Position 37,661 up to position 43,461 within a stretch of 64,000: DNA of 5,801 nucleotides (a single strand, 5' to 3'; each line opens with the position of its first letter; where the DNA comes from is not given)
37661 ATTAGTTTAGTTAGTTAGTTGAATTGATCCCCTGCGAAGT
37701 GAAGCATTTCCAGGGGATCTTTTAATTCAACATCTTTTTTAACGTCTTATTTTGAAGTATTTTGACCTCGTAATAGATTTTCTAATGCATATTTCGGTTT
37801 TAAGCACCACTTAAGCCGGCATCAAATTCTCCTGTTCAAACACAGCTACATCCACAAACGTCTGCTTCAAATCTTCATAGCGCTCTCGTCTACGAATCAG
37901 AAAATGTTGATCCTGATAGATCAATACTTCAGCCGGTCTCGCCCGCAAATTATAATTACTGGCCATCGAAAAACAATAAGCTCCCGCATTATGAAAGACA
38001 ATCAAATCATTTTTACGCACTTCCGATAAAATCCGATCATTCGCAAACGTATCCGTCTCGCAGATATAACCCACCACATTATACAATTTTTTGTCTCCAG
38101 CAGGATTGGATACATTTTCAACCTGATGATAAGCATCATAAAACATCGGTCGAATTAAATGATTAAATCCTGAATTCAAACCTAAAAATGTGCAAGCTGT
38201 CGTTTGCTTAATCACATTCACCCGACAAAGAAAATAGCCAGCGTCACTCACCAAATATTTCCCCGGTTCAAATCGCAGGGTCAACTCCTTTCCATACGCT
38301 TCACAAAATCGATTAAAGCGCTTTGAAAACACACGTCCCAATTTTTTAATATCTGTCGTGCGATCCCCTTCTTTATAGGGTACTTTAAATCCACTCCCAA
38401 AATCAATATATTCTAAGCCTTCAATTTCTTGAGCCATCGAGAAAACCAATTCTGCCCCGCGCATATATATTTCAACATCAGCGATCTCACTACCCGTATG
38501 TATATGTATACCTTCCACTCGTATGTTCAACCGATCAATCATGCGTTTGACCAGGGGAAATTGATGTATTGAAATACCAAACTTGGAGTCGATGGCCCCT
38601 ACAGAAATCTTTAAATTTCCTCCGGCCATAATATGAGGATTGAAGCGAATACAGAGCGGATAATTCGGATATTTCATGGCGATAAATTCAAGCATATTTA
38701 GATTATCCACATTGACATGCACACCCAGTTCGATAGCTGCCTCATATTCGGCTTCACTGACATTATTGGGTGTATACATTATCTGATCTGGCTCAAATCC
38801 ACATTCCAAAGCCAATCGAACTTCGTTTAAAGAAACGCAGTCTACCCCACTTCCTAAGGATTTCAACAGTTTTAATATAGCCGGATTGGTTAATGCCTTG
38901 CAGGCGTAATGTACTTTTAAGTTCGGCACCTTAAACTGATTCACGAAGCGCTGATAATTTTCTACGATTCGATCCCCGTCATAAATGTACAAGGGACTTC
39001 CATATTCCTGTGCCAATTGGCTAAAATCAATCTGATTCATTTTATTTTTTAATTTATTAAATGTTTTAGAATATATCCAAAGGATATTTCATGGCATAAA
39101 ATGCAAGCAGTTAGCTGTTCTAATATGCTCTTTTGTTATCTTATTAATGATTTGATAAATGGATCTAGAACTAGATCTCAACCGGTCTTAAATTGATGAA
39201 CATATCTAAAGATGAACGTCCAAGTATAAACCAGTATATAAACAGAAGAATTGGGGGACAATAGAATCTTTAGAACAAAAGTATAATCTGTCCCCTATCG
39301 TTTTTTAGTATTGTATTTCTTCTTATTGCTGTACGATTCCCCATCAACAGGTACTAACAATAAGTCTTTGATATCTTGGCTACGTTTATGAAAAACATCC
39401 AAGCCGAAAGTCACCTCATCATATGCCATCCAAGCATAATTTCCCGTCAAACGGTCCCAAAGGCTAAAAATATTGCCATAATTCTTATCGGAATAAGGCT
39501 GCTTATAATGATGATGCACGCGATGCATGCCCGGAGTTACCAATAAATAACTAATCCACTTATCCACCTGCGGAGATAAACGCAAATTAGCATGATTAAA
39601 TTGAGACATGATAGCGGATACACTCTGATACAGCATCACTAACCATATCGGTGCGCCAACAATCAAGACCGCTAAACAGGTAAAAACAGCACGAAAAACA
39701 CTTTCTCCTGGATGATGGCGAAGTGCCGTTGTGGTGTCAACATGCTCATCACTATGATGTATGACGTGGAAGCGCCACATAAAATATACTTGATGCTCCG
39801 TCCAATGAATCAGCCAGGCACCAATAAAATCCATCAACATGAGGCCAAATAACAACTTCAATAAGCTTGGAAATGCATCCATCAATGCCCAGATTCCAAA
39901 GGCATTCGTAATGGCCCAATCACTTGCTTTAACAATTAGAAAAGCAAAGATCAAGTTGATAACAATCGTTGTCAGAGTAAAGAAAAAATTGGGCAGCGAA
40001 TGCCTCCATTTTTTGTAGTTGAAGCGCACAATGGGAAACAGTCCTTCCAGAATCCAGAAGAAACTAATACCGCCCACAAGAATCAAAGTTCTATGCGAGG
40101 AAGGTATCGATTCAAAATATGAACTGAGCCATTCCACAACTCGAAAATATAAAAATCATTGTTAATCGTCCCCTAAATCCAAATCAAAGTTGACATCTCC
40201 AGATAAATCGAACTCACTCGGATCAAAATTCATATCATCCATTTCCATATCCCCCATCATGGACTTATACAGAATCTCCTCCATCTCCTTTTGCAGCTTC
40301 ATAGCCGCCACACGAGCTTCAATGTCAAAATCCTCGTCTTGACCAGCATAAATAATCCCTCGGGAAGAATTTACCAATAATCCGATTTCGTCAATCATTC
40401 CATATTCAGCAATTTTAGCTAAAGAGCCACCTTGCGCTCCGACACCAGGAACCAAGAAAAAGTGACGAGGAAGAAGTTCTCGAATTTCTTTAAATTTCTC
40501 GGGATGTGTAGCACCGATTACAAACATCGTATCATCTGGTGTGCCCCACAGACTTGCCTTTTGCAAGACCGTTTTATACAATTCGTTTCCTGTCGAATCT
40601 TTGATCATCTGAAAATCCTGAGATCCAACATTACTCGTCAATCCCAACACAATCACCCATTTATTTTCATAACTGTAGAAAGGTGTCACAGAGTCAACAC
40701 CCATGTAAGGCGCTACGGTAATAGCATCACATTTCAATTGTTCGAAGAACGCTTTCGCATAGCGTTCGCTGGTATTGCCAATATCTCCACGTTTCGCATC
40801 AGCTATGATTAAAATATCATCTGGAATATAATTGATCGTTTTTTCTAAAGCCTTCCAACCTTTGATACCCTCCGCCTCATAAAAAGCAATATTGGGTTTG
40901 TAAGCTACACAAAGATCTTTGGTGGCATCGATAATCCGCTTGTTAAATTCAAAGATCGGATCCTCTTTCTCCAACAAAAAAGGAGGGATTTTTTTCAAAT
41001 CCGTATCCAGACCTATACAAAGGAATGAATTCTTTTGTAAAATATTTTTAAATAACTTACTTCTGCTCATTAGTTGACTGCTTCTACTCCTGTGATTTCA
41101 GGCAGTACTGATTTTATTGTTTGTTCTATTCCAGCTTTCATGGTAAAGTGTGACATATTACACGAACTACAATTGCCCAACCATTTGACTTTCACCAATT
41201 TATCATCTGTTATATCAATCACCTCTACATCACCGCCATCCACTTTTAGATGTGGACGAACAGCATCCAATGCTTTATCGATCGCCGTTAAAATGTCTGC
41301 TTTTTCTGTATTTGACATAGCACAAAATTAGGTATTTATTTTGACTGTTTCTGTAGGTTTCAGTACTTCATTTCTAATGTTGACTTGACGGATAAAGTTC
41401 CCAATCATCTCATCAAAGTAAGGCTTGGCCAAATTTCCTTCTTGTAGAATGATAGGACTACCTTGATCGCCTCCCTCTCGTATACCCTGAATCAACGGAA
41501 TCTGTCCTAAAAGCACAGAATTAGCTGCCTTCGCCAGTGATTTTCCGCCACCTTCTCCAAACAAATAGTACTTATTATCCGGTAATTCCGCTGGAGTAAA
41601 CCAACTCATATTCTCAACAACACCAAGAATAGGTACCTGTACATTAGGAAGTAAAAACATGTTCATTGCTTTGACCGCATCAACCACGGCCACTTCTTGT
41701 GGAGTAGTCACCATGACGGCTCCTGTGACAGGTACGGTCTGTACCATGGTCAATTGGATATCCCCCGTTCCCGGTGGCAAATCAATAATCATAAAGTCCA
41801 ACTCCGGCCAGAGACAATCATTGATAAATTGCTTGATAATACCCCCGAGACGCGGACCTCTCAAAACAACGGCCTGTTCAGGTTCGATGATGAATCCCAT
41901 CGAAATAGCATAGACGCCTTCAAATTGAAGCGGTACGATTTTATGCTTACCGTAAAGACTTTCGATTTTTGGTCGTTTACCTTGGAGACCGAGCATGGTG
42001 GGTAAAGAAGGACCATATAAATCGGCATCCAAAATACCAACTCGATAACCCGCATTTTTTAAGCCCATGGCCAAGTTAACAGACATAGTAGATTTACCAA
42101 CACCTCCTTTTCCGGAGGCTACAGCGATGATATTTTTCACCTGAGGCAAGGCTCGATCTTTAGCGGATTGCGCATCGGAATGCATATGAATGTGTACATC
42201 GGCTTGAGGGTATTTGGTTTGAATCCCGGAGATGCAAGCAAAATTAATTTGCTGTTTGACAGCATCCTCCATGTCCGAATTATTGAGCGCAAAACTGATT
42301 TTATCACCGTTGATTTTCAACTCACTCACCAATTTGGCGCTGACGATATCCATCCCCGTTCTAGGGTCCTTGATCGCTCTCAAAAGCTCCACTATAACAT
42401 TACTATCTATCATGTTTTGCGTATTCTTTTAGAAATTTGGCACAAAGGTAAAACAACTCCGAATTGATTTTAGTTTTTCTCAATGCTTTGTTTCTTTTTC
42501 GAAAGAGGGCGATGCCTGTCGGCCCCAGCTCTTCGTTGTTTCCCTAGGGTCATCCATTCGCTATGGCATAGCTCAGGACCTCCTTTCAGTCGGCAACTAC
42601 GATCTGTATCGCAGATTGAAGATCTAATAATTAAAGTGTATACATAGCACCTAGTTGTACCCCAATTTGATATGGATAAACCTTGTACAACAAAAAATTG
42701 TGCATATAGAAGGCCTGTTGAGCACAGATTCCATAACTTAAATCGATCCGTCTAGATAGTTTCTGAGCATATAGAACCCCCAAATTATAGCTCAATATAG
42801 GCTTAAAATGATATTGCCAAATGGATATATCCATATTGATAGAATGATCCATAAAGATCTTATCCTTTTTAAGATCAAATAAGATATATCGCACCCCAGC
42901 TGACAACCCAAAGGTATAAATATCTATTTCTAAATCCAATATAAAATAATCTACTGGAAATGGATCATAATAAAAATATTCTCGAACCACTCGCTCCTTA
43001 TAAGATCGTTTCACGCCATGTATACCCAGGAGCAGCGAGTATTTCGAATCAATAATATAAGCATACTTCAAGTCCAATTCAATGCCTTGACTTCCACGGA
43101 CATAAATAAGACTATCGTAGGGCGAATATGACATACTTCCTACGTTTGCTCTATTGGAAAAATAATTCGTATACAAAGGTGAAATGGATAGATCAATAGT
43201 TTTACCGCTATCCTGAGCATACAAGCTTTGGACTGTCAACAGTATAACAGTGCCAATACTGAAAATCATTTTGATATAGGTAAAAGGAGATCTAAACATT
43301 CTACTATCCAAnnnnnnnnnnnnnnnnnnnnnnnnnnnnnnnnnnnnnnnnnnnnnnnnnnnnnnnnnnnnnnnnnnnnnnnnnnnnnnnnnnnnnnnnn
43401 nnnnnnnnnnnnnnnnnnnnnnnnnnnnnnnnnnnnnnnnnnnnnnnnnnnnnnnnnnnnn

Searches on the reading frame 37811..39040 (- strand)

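Call 38: search_protein_families(library=pfam, proteins=[window:37811-39040:-], max_evalue=0.001)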
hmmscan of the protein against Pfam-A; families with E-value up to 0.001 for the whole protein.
window:37811-39040:- (409 aa): 2 families
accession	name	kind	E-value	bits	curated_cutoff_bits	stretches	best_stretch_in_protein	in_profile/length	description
PF02784.22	Orn_Arg_deC_N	-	1e-47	163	23.4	1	24-265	3-247/247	Pyridoxal-dependent decarboxylase, pyridoxal binding domain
PF00278.28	Orn_DAP_Arg_deC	-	4.3e-19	69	23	1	137-353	5-95/95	Pyridoxal-dependent decarboxylase, C-terminal sheet domain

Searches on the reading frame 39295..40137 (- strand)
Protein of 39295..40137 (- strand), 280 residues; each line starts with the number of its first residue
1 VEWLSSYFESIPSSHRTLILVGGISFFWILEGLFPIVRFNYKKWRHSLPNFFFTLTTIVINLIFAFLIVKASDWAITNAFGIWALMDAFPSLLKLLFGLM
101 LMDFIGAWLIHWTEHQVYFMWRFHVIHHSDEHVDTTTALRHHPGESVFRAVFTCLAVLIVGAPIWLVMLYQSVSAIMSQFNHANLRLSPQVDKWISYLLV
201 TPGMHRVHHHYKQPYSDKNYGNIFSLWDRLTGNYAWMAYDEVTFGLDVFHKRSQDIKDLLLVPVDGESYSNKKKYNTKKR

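Call 38: search_protein_families(library=pfam, proteins=[window:39295-40137:-], max_evalue=0.001)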
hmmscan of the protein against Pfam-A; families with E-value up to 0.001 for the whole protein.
window:39295-40137:- (280 aa): 1 family
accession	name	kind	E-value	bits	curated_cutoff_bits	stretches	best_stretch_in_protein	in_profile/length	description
PF04116.19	FA_hydroxylase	-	8.5e-27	94.6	31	1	96-232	2-131/132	Fatty acid hydroxylase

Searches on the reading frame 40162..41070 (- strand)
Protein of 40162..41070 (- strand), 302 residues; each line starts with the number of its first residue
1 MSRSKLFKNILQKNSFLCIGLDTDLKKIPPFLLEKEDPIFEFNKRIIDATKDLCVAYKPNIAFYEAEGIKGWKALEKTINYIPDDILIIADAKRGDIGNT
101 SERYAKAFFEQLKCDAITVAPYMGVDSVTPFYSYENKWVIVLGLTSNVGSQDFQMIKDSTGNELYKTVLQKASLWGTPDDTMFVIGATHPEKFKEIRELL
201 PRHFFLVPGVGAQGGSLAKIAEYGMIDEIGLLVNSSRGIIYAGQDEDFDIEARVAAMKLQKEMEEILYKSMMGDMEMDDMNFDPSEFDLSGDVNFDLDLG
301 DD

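Call 29: search_protein_families(library=pfam, proteins=[window:40162-41070:-], max_evalue=0.01)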
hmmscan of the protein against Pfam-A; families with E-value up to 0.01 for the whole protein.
window:40162-41070:- (302 aa): 1 family
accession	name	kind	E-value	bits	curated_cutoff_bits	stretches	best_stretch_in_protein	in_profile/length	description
PF00215.30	OMPdecase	-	2.8e-25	89.9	27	1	17-245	3-214/221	Orotidine 5'-phosphate decarboxylase / HUMPS family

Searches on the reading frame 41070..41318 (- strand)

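Call 29: search_protein_families(library=pfam, proteins=[window:41070-41318:-], max_evalue=0.01)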
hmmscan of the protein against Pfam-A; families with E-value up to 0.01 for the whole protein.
window:41070-41318:- (82 aa): 1 family
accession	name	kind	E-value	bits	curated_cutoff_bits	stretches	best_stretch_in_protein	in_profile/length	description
PF01106.22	NifU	-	1.8e-24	86.1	27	1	13-79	1-67/67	NifU-like domain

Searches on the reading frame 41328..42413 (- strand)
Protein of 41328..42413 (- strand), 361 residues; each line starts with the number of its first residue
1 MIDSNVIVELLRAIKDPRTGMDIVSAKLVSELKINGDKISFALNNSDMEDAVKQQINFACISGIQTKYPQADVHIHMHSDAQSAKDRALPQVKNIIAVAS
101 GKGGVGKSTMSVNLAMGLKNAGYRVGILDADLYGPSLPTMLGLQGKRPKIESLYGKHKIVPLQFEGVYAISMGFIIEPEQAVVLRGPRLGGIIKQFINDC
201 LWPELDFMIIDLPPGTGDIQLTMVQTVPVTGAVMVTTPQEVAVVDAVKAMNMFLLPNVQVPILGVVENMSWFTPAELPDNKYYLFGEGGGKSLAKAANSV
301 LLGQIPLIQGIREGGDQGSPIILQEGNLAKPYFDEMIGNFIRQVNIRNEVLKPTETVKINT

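Call 16: search_protein_families(library=pfam, proteins=[window:41328-42413:-])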
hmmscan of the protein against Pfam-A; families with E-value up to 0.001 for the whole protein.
window:41328-42413:- (361 aa): 8 families
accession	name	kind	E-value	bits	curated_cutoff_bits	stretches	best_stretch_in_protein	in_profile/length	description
PF10609.15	ParA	-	1.9e-87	293.2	27.1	1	91-327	1-231/246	NUBPL iron-transfer P-loop NTPase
PF01656.29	CbiA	-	7.6e-12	45.7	25.4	1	96-236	1-54/125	CobQ/CobB/MinD/ParA nucleotide binding domain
PF13614.12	AAA_31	-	1.1e-10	42.2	27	1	94-132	2-40/177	AAA domain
PF01883.24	FeS_assembly_P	-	5.3e-09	36.7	23.5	1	7-67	4-63/73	Iron-sulfur cluster assembly protein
PF09140.17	MipZ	-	2.1e-06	27.7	20.7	1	95-136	2-43/262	ATPase MipZ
PF02374.21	ArsA_ATPase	-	0.00016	21.4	24.3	1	98-131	5-38/305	Anion-transporting ATPase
PF00142.24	Fer4_NifH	-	0.00072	19.5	25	0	100-146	6-52/271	4Fe-4S iron sulfur cluster binding proteins, NifH/frxC family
PF03193.22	RsgA_GTPase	-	0.00082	19.7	30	0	12-115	30-127/174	RsgA GTPase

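Call 21: find_homologous_proteins(query=window:41328-42413:-, max_evalue=1e-60)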
Query window:41328-42413:- (361 aa): 7716 proteins with E <= 1e-60 among 8000 candidates; the best 120 are listed.
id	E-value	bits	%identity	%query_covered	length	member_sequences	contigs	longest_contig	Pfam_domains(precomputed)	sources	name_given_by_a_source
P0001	5.6e-220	748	93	100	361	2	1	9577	PF10609.16,PF01656.30,PF01883.25,PF13614.13,PF09140.18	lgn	-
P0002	8.5e-200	681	82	100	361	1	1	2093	PF10609.16,PF01656.30,PF01883.25,PF13614.13,PF09140.18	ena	-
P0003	3.4e-196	670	82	100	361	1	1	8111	PF10609.16,PF01656.30,PF01883.25,PF13614.13,PF09140.18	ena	-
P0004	2.8e-184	630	77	100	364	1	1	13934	PF10609.16,PF01656.30,PF01883.25,PF13614.13,PF09140.18,PF02374.22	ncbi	-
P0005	7.6e-184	629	77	100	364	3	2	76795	PF10609.16,PF01656.30,PF01883.25,PF13614.13,PF09140.18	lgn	-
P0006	3.5e-183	627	76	100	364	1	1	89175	PF10609.16,PF01656.30,PF01883.25,PF13614.13,PF09140.18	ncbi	-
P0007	3.2e-179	614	76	100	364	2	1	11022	PF10609.16,PF01656.30,PF01883.25,PF13614.13,PF09140.18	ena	-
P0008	5.2e-179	613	75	100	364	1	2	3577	PF10609.16,PF01656.30,PF01883.25,PF13614.13,PF09140.18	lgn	-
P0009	1.0e-177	609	75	99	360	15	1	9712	PF10609.16,PF01656.30,PF01883.25,PF13614.13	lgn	-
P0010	7.1e-176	603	73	100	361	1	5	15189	PF10609.16,PF01656.30,PF01883.25,PF13614.13,PF09140.18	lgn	-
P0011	1.4e-168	579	69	100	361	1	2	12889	PF10609.16,PF01656.30,PF01883.25,PF13614.13,PF09140.18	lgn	-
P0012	6.1e-168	577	70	100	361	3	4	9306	PF10609.16,PF01656.30,PF01883.25,PF13614.13,PF09140.18,PF02374.22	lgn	-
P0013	1.0e-165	569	68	100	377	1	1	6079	PF00142.25,PF10609.16,PF01656.30,PF01883.25,PF13614.13,PF09140.18,PF02374.22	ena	-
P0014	2.1e-164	565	68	99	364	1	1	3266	PF00142.25,PF10609.16,PF01656.30,PF01883.25,PF13614.13,PF09140.18,PF02374.22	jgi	-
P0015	3.4e-164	564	69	99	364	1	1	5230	PF10609.16,PF01656.30,PF01883.25,PF13614.13,PF09140.18,PF02374.22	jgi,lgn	-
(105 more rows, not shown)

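Call 22: find_encoding_contigs(protein=P0001, flank=10000, max_places=3)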
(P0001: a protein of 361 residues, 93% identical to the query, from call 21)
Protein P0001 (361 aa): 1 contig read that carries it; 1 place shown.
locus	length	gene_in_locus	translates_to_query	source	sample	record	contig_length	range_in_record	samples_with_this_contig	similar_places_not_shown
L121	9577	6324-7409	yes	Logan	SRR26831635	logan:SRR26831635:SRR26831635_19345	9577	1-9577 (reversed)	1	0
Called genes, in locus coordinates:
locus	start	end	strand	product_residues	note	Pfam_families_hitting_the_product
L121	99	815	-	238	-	PF00196:GerE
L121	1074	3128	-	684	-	PF01435:Peptidase_M48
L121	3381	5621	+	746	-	PF13715:CarbopepD_reg_2, PF07715:Plug, PF00593:TonB_dep_Rec_b-barrel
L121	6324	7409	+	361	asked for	PF01883:FeS_assembly_P, PF10609:ParA, PF01656:CbiA, PF09140:MipZ (weak), PF13614:AAA_31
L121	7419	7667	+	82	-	PF01106:NifU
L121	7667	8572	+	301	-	PF00215:OMPdecase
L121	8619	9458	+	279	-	PF04116:FA_hydroxylase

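Call 23: find_encoding_contigs(protein=P0005, flank=10000, max_places=3)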
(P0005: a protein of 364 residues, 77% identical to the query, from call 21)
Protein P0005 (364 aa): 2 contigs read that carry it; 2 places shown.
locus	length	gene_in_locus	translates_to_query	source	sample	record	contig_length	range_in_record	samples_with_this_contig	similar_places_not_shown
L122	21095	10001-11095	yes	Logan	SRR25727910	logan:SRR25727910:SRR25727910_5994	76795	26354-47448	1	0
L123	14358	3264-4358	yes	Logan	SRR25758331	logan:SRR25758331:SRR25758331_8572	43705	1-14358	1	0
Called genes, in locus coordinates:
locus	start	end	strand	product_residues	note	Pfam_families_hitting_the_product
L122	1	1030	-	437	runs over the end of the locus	PF00578:AhpC-TSA, PF08534:Redoxin, PF13905:Thioredoxin_8 (weak)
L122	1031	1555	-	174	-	-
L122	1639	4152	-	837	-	PF15902:Sortilin-Vps10 (faint), PF02012:BNR (faint), PF18962:Por_Secre_tail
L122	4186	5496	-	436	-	PF00375:SDF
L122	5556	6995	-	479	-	PF00289:Biotin_carb_N, PF02655:ATP-grasp_3 (weak), PF02786:CPSase_L_D2, PF08443:RimK (weak), PF02222:ATP-grasp, PF07478:Dala_Dala_lig_C, PF02785:Biotin_carb_C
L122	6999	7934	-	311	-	-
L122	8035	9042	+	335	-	PF01442:Apolipoprotein (faint), PF12732:YtxH (faint), PF28479:At4g13230 (faint)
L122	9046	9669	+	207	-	-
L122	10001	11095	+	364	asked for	PF01883:FeS_assembly_P, PF10609:ParA, PF01656:CbiA, PF09140:MipZ (weak), PF13614:AAA_31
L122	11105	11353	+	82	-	PF01106:NifU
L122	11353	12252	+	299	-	PF00215:OMPdecase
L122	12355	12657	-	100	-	-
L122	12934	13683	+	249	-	PF09359:VTC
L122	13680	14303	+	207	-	PF16316:DUF4956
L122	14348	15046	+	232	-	PF10677:DUF2490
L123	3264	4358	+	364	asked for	PF01883:FeS_assembly_P, PF10609:ParA, PF01656:CbiA, PF09140:MipZ (weak), PF13614:AAA_31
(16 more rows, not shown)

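Call 24: find_encoding_contigs(protein=P0006, flank=10000, max_places=3)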
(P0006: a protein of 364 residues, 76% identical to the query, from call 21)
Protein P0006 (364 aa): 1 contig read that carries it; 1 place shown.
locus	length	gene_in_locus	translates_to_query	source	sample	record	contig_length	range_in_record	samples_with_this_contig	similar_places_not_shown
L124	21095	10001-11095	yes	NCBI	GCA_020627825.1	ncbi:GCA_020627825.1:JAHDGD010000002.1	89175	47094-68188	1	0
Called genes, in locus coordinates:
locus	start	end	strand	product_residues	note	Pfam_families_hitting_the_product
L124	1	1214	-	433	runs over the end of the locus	PF00578:AhpC-TSA, PF08534:Redoxin, PF13905:Thioredoxin_8 (weak)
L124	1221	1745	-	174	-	-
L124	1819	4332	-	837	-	PF15902:Sortilin-Vps10 (weak), PF02012:BNR (faint), PF18962:Por_Secre_tail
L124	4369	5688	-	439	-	PF00375:SDF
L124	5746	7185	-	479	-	PF00289:Biotin_carb_N, PF02222:ATP-grasp, PF02655:ATP-grasp_3 (faint), PF02786:CPSase_L_D2, PF08443:RimK (faint), PF07478:Dala_Dala_lig_C, PF02785:Biotin_carb_C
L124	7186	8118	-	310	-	-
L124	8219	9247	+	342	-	-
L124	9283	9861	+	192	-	-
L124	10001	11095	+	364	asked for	PF01883:FeS_assembly_P, PF10609:ParA, PF01656:CbiA, PF09140:MipZ (weak), PF13614:AAA_31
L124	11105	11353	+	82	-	PF01106:NifU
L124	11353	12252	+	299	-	PF00215:OMPdecase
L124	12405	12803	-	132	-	-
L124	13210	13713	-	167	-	PF12802:MarR_2 (weak)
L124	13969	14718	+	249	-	PF09359:VTC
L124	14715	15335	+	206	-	PF16316:DUF4956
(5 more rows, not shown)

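Call 30: find_encoding_contigs(protein=P0003, flank=10000, max_places=3)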
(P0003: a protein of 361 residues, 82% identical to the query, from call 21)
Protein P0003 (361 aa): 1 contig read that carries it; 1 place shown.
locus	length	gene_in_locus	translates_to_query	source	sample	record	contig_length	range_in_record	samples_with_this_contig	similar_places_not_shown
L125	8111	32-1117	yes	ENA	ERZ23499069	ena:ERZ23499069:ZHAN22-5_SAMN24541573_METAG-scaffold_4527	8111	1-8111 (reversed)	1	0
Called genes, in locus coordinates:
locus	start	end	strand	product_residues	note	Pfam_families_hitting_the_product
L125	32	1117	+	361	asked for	PF01883:FeS_assembly_P, PF10609:ParA, PF01656:CbiA, PF09140:MipZ (weak), PF13614:AAA_31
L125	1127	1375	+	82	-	PF01106:NifU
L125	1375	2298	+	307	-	PF00215:OMPdecase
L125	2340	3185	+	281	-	PF04116:FA_hydroxylase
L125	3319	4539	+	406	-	PF00278:Orn_DAP_Arg_deC, PF02784:Orn_Arg_deC_N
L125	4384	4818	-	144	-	-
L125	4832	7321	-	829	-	PF05658:YadA_head, PF13884:Peptidase_S74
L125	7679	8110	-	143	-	?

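Call 31: find_encoding_contigs(protein=P0002, flank=10000, max_places=3)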
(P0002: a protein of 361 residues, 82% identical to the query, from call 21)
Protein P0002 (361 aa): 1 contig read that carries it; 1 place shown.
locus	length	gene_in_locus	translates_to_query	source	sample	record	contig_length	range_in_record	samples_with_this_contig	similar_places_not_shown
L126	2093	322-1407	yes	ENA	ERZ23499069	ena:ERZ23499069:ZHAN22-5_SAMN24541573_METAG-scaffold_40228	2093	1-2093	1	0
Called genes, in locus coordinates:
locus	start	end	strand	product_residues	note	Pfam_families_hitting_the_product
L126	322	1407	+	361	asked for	PF01883:FeS_assembly_P, PF10609:ParA, PF01656:CbiA, PF09140:MipZ (weak), PF13614:AAA_31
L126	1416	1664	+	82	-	PF01106:NifU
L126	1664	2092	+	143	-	?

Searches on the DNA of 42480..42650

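Call 60: search_rna_families(source=window, start=42480, end=42650, threshold=evalue, max_evalue=10, show_alignments=2)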
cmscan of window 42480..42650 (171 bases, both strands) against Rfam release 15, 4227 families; matches with E-value up to 10: 0.
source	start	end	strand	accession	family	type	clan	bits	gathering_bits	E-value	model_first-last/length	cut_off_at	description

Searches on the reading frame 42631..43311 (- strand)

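Call 16: search_protein_families(library=pfam, proteins=[window:42631-43311:-])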
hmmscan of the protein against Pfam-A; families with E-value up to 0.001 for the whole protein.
window:42631-43311:- (226 aa): 0 families

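Call 78: search_protein_families(library=pfam, proteins=[window:42631-43311:-], max_evalue=5)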
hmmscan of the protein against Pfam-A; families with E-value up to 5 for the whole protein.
window:42631-43311:- (226 aa): 1 family
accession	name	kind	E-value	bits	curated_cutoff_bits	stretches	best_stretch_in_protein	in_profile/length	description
PF21603.3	Bdbt-like_TPR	-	0.07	13.5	27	1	97-124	5-32/85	Bride of doubletime-like, TPR domain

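Call 79: search_protein_families(library=ncbifam, proteins=[window:42631-43311:-], max_evalue=1)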
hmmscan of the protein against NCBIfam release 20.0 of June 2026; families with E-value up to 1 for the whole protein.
window:42631-43311:- (226 aa): 0 families
